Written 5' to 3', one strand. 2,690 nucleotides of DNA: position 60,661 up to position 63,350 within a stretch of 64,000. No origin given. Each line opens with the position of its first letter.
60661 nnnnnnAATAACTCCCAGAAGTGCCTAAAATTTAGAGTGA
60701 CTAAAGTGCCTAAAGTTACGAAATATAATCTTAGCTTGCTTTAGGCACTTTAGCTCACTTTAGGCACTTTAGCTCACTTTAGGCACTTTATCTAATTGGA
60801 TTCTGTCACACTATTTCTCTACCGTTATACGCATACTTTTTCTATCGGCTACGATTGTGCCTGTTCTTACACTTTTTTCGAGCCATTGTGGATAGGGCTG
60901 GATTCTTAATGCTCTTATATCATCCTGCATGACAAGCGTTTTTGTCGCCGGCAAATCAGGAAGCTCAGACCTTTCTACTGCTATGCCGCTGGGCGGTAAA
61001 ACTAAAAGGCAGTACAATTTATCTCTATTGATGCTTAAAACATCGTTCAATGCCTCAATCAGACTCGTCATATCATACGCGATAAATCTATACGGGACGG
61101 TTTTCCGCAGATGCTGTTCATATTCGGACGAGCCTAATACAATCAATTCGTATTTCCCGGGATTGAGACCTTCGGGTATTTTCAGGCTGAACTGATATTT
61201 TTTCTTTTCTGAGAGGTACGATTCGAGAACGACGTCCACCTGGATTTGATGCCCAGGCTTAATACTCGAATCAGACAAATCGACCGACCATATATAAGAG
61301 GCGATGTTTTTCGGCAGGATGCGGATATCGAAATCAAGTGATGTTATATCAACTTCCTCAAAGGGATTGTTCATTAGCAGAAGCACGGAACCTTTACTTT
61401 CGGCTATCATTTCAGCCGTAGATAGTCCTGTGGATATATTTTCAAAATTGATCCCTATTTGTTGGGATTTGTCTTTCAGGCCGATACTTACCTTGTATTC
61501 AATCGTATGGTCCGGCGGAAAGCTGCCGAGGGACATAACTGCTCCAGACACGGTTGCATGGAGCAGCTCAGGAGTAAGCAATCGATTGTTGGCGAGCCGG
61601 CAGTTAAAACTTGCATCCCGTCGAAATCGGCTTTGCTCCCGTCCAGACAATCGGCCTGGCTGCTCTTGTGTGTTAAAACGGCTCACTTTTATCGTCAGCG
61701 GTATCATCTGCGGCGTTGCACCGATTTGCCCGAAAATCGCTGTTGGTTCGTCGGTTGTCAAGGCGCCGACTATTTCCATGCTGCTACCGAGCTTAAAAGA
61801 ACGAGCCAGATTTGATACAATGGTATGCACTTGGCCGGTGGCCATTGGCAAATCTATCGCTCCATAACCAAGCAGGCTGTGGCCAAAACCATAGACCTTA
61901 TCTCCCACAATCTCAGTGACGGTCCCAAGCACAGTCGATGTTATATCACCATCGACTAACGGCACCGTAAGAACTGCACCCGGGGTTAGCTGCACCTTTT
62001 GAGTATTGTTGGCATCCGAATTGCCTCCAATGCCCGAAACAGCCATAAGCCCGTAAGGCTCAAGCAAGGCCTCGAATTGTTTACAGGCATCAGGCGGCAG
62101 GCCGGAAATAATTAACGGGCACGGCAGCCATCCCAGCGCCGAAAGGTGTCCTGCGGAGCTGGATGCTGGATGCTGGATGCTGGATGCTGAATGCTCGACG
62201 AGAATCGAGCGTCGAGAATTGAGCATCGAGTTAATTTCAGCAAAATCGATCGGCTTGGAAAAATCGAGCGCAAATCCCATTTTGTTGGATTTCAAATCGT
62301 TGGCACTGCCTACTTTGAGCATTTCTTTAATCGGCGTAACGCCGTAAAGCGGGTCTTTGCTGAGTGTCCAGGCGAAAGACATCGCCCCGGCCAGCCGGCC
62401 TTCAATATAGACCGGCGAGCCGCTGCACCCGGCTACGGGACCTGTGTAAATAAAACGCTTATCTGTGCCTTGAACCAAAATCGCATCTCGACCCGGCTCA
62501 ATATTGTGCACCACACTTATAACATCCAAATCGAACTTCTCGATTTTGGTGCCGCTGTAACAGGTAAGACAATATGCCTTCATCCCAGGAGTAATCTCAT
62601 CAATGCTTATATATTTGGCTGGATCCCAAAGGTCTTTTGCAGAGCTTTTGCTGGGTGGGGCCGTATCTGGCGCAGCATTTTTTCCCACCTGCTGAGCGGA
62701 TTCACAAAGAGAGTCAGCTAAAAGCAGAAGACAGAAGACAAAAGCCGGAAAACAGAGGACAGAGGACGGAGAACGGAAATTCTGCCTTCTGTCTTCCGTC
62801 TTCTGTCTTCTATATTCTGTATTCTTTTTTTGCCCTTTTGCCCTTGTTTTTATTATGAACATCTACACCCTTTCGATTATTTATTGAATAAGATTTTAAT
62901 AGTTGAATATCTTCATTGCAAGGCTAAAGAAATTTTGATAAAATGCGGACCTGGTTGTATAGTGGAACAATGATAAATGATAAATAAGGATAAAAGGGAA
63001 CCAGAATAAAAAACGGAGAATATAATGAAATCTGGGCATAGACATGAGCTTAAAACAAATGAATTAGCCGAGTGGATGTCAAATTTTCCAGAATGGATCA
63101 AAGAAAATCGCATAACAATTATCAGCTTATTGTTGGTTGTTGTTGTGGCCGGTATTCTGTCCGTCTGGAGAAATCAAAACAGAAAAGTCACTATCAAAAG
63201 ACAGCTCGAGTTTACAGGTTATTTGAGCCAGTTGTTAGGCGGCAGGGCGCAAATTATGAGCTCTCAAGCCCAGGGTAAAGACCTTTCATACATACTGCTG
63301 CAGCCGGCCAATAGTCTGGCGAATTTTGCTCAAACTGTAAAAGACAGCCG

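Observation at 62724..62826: The two complementary arms of one hairpin repeat encode the charged n-region and the hydrophobic h-region of a signal peptide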

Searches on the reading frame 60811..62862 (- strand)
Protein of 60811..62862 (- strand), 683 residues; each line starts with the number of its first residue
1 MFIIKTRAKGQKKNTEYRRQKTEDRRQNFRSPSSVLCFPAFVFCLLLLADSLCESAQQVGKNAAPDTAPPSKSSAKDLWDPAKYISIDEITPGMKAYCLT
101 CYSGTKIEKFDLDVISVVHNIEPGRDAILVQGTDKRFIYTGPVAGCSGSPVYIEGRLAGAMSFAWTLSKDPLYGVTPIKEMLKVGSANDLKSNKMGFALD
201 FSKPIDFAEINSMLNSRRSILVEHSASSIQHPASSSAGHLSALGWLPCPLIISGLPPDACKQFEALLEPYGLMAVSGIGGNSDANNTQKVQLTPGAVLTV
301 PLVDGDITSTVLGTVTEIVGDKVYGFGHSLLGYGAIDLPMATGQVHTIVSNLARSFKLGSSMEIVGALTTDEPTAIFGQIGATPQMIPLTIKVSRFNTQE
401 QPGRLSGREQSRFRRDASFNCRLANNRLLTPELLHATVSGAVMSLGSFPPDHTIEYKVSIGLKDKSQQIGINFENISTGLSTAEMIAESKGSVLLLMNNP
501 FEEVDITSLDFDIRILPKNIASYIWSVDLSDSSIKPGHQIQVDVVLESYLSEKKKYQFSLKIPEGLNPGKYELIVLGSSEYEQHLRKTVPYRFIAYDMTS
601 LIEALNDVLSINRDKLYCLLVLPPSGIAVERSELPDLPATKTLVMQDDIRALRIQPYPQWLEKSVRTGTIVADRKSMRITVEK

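Call 8: find_homologous_proteins(query=window:60811-62862:-)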
Query window:60811-62862:- (683 aa): 1503 proteins with E <= 0.001 among 8000 candidates; the best 120 are listed.
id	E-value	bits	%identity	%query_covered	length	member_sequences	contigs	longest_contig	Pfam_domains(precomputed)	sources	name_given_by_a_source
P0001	0.0e+0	1538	100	100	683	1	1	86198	PF05580.19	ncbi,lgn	-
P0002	3.3e-296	1002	72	95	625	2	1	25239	PF05580.19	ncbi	-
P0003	4.4e-296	1002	72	95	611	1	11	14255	PF05580.19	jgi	-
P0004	2.8e-294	996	71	95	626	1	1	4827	PF05580.19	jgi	jgi:hypothetical protein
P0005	4.0e-292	988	71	95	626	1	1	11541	PF05580.19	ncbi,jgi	-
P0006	6.9e-292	988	72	94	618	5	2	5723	PF05580.19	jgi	jgi:hypothetical protein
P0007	4.4e-288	975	68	96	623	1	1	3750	PF05580.19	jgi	jgi:hypothetical protein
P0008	4.4e-285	965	69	95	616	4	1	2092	PF05580.19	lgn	-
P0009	3.6e-282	956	69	95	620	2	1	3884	PF05580.19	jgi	jgi:hypothetical protein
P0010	6.4e-281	951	69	93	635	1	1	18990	PF05580.19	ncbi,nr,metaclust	ncbi:MAG: hypothetical protein A2167_00615 [Planctomycetes bacterium RBG_13_46_10]|nr:MAG: hypotheti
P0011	6.0e-276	935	69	91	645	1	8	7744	PF05580.19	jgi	jgi:hypothetical protein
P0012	1.7e-271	920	64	95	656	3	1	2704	PF05580.19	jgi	jgi:hypothetical protein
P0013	1.2e-261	888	65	93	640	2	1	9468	PF05580.19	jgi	-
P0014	2.7e-261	887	64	93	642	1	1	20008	PF05580.19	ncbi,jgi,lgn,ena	-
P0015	1.0e-255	868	62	97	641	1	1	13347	PF05580.19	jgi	-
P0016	4.1e-255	866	61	94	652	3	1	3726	PF05580.19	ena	-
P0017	3.9e-250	850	61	96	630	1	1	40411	PF05580.19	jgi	-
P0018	6.2e-243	826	60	94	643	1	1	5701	PF05580.19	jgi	-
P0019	1.9e-241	821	60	90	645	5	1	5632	PF05580.19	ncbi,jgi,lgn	jgi:hypothetical protein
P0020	5.6e-241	819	60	92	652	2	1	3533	PF05580.19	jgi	-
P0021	8.8e-240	816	62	91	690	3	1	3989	PF05580.19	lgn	-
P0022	6.9e-236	803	57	93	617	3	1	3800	PF05580.19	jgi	-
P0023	1.0e-235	802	58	93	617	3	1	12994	PF05580.19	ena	-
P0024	8.5e-235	799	58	93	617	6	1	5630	PF05580.19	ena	-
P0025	1.2e-234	799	56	97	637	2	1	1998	PF05580.19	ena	-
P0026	7.6e-234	796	63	89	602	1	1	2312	PF05580.19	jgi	jgi:hypothetical protein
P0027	1.3e-233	795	56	100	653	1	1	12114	PF05580.19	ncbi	-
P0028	2.2e-233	794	59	94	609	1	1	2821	PF05580.19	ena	-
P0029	9.9e-233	792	59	94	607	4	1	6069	PF05580.19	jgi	-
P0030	2.2e-232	791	57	100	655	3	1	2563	PF05580.19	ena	-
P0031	2.7e-232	791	57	93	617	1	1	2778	PF05580.19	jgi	jgi:hypothetical protein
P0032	6.4e-231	786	56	96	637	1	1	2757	PF05580.19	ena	-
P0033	8.0e-231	786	56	96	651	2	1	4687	PF05580.19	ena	-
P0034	1.6e-230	785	56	96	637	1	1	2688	PF05580.19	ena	-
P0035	5.1e-230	783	57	94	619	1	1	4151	PF05580.19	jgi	-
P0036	5.3e-230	783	56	94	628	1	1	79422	PF05580.19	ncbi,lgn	-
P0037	1.3e-229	782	57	94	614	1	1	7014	PF05580.19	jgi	-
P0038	3.3e-229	781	56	94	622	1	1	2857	PF05580.19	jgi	jgi:hypothetical protein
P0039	4.5e-229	780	57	99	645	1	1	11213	PF05580.19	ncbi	-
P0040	5.3e-229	780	57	95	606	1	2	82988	PF05580.19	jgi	-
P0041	7.5e-229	779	56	94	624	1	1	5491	PF05580.19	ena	-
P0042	1.2e-228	779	56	94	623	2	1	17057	PF05580.19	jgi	-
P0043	3.0e-228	777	56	94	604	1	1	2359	PF05580.19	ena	-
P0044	8.9e-228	776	56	100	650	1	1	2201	PF05580.19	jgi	-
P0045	1.3e-227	775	57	93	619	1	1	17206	PF05580.19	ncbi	-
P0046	1.9e-227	775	56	100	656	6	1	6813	PF05580.19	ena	-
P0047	4.9e-227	773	57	95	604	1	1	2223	PF05580.19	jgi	-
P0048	4.9e-227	773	57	95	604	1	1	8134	PF05580.19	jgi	-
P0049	9.1e-227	773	56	94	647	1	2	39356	PF05580.19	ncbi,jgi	-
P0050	9.4e-227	772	57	95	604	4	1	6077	PF05580.19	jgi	jgi:hypothetical protein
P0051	9.9e-227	772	56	95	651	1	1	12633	PF05580.19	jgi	jgi:hypothetical protein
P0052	3.1e-226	771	56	94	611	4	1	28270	PF05580.19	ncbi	-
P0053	7.2e-226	770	57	94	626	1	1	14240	PF05580.19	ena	-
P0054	1.1e-225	769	55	100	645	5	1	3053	PF05580.19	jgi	-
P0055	1.4e-225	769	57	94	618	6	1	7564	PF05580.19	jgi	-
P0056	1.4e-225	769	58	90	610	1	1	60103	PF05580.19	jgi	jgi:hypothetical protein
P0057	2.6e-225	768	57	94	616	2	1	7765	PF05580.19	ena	-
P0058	3.9e-225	767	58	88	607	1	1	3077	PF05580.19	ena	-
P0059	4.3e-225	767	57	94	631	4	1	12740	PF05580.19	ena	-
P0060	6.8e-225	766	55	99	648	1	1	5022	PF05580.19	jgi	-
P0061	2.0e-224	765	58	90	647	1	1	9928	PF05580.19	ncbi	-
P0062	2.3e-224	765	56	94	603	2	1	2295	PF05580.19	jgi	jgi:hypothetical protein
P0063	2.6e-224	764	56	95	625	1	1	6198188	PF05580.19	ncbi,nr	ncbi:MAG: hypothetical protein JSU70_14200 [Phycisphaerales bacterium]|nr:MAG: hypothetical protein 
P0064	5.2e-224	763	58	93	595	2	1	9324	PF05580.19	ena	-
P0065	6.6e-224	763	56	94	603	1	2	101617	PF05580.19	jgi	-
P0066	7.6e-224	763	56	94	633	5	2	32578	PF05580.19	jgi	-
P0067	1.6e-223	762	57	89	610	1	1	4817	PF05580.19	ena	-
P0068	1.7e-223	762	55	94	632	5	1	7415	PF05580.19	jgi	-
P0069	2.2e-223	761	57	95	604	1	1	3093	PF05580.19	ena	-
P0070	2.9e-223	761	58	88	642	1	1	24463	PF05580.19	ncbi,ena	-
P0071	7.2e-223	760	56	94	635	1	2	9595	PF05580.19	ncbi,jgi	-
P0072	1.0e-222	759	59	89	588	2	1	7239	PF05580.19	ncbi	ncbi:MAG: SpoIVB peptidase S55 domain-containing protein [Planctomycetota bacterium]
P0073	1.1e-222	759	55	96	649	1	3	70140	PF05580.19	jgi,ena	-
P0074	1.9e-222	758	57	89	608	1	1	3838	PF05580.19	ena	-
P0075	2.9e-222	758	57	95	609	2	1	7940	PF05580.19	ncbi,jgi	ncbi:MAG: SpoIVB peptidase S55 domain-containing protein [Planctomycetota bacterium]|jgi:hypothetica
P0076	4.4e-222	757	58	89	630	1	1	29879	PF05580.19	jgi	jgi:hypothetical protein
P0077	9.0e-222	756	57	90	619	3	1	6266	PF05580.19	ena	-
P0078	1.1e-221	756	55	95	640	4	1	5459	PF05580.19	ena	-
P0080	1.4e-221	755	55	94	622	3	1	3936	PF05580.19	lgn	-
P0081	1.6e-221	755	56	90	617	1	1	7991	PF05580.19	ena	-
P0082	5.0e-221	754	55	94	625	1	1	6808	PF05580.19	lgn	-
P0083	1.1e-220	752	55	97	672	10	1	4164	PF05580.19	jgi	jgi:hypothetical protein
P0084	1.2e-220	752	59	89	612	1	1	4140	PF05580.19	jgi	jgi:hypothetical protein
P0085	1.6e-220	752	57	90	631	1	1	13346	PF05580.19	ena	-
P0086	2.0e-220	752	53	94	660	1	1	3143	PF05580.19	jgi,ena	-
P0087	2.1e-220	752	55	95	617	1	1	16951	PF05580.19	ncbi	-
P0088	2.1e-220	751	56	89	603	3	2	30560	PF05580.19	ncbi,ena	-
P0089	2.3e-220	751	56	95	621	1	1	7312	PF05580.19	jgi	-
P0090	2.5e-220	751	53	98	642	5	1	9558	PF05580.19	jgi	-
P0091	3.2e-220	751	56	95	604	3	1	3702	PF05580.19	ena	-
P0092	3.3e-220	751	56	94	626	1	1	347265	PF05580.19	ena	-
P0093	3.3e-220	751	58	89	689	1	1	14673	PF05580.19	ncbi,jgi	-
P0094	3.6e-220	751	54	100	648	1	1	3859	PF05580.19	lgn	-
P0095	3.7e-220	751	55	95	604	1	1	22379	PF05580.19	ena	-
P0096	3.8e-220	751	58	89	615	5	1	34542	PF05580.19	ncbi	-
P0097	4.2e-220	750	55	95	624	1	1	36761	PF05580.19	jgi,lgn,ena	-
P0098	4.3e-220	750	54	100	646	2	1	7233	PF05580.19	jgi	-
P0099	4.5e-220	750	55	94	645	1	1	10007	PF05580.19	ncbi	-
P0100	4.5e-220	750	56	90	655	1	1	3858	PF05580.19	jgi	jgi:hypothetical protein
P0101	4.9e-220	750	55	95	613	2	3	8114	PF05580.19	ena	-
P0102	7.8e-220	750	55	95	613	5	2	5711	PF05580.19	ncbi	-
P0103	8.5e-220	749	57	92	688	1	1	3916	PF05580.19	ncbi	-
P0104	9.1e-220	749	55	94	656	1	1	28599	PF05580.19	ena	-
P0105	1.0e-219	749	55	97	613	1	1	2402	PF05580.19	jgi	jgi:hypothetical protein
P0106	1.5e-219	749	56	94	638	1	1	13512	PF05580.19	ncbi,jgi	-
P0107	1.6e-219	749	56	95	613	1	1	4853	PF05580.19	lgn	-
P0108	2.4e-219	748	53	97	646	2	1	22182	PF05580.19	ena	-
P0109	2.5e-219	748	54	97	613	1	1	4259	PF05580.19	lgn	-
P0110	3.0e-219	748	55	94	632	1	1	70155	PF05580.19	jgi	jgi:hypothetical protein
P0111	3.8e-219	747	55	94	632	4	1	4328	PF05580.19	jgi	jgi:hypothetical protein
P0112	4.5e-219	747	54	94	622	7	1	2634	PF05580.19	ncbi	ncbi:MAG: SpoIVB peptidase S55 domain-containing protein [Sedimentisphaerales bacterium]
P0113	4.7e-219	747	54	96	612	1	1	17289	PF05580.19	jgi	-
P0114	5.0e-219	747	55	94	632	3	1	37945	PF05580.19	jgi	jgi:hypothetical protein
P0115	5.3e-219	747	55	95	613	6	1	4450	PF05580.19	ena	-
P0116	5.4e-219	747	55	94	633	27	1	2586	PF05580.19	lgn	-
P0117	5.6e-219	747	56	90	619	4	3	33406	PF05580.19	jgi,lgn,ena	-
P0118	7.1e-219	746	58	89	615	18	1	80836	PF05580.19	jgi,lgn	jgi:hypothetical protein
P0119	9.3e-219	746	55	98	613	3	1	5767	PF05580.19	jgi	jgi:hypothetical protein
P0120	1.0e-218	746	55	95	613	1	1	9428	PF05580.19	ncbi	-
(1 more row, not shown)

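Call 9: search_protein_families(library=pfam, proteins=[window:60811-62862:-], max_evalue=0.01)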
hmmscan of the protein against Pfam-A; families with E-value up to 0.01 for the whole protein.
window:60811-62862:- (683 aa): 1 family
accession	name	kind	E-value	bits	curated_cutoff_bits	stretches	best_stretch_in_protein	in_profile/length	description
PF05580.18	Peptidase_S55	-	1.3e-06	29.1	25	1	88-175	116-204/210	SpoIVB peptidase S55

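Call 13: find_related_loci(query=A1, collection=genome_contigs, flank=3000)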
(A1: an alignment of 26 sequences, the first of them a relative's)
Query A1 (683 aa) in genome_contigs; peptide patterns used: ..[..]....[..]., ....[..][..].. (x = any residue, [..] = any of these).
261 stretches matched a pattern; 160 encode a relative of the query (tblastn E <= 1e-3); the best 80 are kept; 80 distinct loci.
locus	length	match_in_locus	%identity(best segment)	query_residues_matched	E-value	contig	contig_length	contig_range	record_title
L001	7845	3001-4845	72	36-683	0e+0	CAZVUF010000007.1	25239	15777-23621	MAG TPA_asm: uncultured Pirellulales bacterium isolate SRP214966_co4_210 genome assembly, contig: NODE_1460_length_25239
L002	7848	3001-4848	71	36-683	0e+0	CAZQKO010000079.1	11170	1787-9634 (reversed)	MAG TPA_asm: uncultured Pirellulales bacterium isolate binchicken_co262_29 genome assembly, contig: NODE_6640_length_111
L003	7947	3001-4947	65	35-683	0e+0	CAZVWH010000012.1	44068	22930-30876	MAG TPA_asm: uncultured Pirellulales bacterium isolate binchicken_co262_238 genome assembly, contig: NODE_669_length_440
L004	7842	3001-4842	69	47-683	0e+0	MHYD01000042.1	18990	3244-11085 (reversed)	MAG: Planctomycetes bacterium RBG_13_46_10 RBG_13_scaffold_3153, whole genome shotgun sequence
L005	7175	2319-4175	64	49-683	0e+0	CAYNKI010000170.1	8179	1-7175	MAG TPA_asm: uncultured Pirellulales bacterium isolate SRP068000_co1_139 genome assembly, contig: NODE_17957_length_8179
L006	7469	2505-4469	57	1-683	0e+0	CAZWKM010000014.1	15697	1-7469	MAG TPA_asm: uncultured Pirellulales bacterium isolate SRP068000_co2_152 genome assembly, contig: NODE_3310_length_15697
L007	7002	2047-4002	56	1-683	0e+0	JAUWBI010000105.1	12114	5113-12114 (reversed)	MAG: Phycisphaerae bacterium isolate CSMAG_1316 CSMAG_1316_k141_1123430_length_12114_cov_19.0000, whole genome shotgun s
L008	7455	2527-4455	56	25-683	0e+0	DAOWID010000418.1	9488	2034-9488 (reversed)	MAG TPA_asm: Planctomycetota bacterium isolate CSMAG_2034 CSMAG_2034_k141_510879_length_9488_cov_19.0000, whole genome s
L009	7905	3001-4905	55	16-683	0e+0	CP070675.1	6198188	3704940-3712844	MAG: Phycisphaerales bacterium isolate bin71 chromosome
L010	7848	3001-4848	56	42-683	0e+0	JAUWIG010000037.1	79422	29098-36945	MAG: Planctomycetota bacterium isolate CSMAG_2288 CSMAG_2288_k141_2254264_length_79422_cov_14.9234, whole genome shotgun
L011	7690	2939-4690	58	69-682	0e+0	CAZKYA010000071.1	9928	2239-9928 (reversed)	MAG TPA_asm: uncultured Pirellulales bacterium isolate binchicken_co33_469 genome assembly, contig: NODE_8727_length_992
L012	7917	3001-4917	53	12-683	0e+0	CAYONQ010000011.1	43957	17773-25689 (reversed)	MAG TPA_asm: uncultured Pirellulales bacterium isolate binchicken_co262_96 genome assembly, contig: NODE_677_length_4395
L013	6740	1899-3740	56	41-682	0e+0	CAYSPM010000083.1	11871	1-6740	MAG TPA_asm: uncultured Pirellulales bacterium isolate binchicken_co262_296 genome assembly, contig: NODE_6144_length_11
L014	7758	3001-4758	58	76-683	0e+0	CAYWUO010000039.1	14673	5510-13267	MAG TPA_asm: uncultured Pirellulales bacterium isolate binchicken_co116_404 genome assembly, contig: NODE_4238_length_14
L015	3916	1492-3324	57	55-683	0e+0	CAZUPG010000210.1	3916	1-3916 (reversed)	MAG TPA_asm: uncultured Pirellulales bacterium isolate binchicken_co100_69 genome assembly, contig: NODE_37200_length_39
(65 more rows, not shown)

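Call 16: find_encoding_contigs(protein=P0001, flank=3000, max_places=3)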
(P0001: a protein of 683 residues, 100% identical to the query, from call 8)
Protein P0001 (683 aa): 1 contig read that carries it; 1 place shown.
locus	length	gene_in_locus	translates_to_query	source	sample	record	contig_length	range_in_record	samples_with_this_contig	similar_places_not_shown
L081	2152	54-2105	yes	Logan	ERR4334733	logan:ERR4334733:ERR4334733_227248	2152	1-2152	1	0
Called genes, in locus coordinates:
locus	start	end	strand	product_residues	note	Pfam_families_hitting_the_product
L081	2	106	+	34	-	?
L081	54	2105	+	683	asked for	PF05580:Peptidase_S55 (weak)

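Call 31: search_protein_families(library=ncbifam, proteins=[window:60811-62862:-], max_evalue=10)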
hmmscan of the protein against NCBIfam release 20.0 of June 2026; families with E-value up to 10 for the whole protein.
window:60811-62862:- (683 aa): 1 family
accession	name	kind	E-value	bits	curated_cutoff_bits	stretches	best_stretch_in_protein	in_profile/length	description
TIGR02860.1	spore_IV_B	equivalog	1.3e-07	30.9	305.25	1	88-183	302-397/402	SpoIVB peptidase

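Call 45: find_encoding_contigs(protein=P0017, flank=1500, max_places=1)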
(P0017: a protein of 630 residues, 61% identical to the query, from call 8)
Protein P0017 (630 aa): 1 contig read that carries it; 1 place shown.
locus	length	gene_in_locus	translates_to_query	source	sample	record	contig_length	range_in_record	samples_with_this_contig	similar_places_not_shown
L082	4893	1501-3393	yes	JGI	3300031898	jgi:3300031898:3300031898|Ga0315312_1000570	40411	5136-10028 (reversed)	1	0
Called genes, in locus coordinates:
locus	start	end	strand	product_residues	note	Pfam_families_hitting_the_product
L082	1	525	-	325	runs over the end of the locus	PF01479:S4, PF00849:PseudoU_synth_2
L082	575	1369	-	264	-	PF13424:TPR_12 (weak)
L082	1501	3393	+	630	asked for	PF05580:Peptidase_S55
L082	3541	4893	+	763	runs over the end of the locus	PF07494:Reg_prop (faint)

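Call 46: find_encoding_contigs(protein=P0007, flank=1500, max_places=1)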
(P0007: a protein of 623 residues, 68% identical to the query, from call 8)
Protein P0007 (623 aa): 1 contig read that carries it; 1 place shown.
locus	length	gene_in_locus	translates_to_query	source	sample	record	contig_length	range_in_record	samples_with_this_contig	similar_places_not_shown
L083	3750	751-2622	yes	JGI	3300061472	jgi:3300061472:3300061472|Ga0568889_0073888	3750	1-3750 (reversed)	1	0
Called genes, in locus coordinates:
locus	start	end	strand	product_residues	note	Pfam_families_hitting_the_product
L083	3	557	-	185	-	?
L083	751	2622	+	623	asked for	PF05580:Peptidase_S55 (weak)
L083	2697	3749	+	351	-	?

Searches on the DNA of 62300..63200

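Call 33: search_rna_families(source=window, start=62300, end=63200, threshold=evalue, max_evalue=1)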
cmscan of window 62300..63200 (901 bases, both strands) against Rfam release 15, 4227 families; matches with E-value up to 1: 18.
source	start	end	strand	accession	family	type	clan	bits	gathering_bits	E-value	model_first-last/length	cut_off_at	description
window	62724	62820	-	RF03629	mir-641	Gene; miRNA;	-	34.6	100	0.00011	1-98/98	no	mir-641 microRNA precursor family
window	62724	62820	+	RF03792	MIR6462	Gene; miRNA;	-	29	96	0.0075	1-119/119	no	MIR6462 microRNA precursor family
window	62745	62820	+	RF03964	mir-H1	Gene; miRNA;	-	27.5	97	0.038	1-85/85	no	mir-H1 microRNA precursor family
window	62733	62811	+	RF03629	mir-641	Gene; miRNA;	-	26.3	100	0.015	1-98/98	no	mir-641 microRNA precursor family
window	62725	62819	-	RF04128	MIR8562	Gene; miRNA;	-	25.1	211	0.028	1-242/242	no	MIR8562 microRNA precursor family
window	62728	62809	-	RF00073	MIR156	Gene; miRNA;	-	24.9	62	0.015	1-88/88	no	mir-156 microRNA precursor family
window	62726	62818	-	RF03792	MIR6462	Gene; miRNA;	-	24.5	96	0.089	1-119/119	no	MIR6462 microRNA precursor family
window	62707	62814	-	RF00908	MIR529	Gene; miRNA;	-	23.9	75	0.0067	1-131/131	no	MIR529 microRNA precursor family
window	62722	62843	+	RF01911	MIR2118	Gene; miRNA;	-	23.2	85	0.051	1-170/170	no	MIR2118 microRNA precursor family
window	62724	62819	-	RF04164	MIR1507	Gene; miRNA;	-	23.1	73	0.014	1-107/107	no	MIR1507 microRNA precursor family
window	62744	62821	+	RF00908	MIR529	Gene; miRNA;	-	22.1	75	0.022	1-131/131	no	MIR529 microRNA precursor family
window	62734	62809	-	RF03778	mir-483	Gene; miRNA;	-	21.9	60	0.24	1-75/75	no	mir-483 microRNA precursor family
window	62752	62816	+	RF03595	mir-3569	Gene; miRNA;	-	21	50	0.23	1-58/58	no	mir-3569 microRNA precursor family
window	62725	62819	+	RF04128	MIR8562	Gene; miRNA;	-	20.5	211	0.3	1-242/242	no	MIR8562 microRNA precursor family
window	62752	62814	+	RF03778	mir-483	Gene; miRNA;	-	20.5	60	0.52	1-75/75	no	mir-483 microRNA precursor family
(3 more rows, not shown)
